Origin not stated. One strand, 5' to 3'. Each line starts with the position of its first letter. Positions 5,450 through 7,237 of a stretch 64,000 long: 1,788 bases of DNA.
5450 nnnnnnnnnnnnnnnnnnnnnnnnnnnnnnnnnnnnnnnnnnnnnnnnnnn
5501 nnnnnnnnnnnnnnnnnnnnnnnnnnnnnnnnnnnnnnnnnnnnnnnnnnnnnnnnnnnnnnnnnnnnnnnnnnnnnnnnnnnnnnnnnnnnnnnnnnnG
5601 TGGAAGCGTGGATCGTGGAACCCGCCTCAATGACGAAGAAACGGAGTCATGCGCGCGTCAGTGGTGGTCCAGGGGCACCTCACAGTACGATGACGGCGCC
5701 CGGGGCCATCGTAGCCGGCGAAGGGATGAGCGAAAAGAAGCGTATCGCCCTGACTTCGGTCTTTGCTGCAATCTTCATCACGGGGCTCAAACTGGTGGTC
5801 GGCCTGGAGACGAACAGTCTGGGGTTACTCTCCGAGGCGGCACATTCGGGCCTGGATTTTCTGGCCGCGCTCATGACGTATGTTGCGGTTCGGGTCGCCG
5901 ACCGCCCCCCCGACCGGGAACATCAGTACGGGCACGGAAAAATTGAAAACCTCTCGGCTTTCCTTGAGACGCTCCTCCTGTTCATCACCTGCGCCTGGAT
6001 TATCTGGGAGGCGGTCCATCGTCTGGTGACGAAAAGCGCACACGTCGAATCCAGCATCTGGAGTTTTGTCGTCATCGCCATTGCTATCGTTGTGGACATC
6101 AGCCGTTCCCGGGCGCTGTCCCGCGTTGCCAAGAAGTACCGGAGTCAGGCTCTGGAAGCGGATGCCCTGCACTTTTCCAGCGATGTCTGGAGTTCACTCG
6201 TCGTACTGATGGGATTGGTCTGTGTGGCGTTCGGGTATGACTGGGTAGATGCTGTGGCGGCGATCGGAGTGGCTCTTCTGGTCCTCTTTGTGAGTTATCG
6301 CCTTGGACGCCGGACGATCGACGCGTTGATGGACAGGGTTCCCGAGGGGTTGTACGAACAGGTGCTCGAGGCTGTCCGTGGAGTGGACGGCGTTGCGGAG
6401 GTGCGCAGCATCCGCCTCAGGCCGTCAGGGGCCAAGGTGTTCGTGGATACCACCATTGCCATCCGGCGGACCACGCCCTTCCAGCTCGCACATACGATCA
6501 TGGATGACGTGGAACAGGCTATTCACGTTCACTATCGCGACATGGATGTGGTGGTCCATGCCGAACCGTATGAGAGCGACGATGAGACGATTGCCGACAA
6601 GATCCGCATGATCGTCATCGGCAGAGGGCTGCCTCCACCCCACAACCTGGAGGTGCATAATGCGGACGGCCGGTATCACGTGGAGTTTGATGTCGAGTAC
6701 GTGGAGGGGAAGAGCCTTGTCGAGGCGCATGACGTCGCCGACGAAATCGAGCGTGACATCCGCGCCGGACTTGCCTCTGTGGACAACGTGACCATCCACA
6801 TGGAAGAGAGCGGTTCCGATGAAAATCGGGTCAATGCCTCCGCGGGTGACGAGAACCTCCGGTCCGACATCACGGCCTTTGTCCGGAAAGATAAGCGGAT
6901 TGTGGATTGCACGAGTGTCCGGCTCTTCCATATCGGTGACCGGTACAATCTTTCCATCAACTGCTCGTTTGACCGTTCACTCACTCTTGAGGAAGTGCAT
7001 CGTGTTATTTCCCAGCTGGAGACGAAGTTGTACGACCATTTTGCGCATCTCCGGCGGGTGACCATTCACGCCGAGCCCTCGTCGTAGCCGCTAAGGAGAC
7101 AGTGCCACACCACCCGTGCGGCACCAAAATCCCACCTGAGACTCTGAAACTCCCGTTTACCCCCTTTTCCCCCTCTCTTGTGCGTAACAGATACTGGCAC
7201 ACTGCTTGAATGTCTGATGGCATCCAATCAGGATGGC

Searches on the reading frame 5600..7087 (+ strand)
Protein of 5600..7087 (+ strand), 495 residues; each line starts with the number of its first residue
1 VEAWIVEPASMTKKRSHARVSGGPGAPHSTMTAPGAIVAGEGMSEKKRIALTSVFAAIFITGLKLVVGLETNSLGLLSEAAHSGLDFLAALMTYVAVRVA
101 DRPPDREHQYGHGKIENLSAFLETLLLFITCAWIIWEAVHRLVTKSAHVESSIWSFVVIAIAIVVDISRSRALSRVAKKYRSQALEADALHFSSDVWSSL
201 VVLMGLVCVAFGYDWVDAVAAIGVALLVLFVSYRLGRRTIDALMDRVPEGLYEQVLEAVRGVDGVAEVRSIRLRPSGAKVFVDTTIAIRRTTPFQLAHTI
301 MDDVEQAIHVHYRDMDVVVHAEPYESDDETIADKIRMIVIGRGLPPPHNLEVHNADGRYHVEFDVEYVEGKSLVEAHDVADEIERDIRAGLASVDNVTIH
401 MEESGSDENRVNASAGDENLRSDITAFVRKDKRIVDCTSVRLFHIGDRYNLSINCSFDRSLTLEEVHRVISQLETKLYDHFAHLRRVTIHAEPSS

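Call 3: search_protein_families(library=pfam, proteins=[window:5600-7087:+], max_evalue=0.01)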
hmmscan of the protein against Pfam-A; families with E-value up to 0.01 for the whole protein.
window:5600-7087:+ (495 aa): 2 families
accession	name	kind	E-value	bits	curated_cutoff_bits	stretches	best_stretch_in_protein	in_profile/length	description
PF01545.26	Cation_efflux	-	8.3e-46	156.7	26.6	1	52-244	3-198/198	Cation efflux family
PF16916.11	ZT_dimer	-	8.9e-37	125.4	26.7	3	248-324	2-78/78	Dimerisation domain of Zinc Transporter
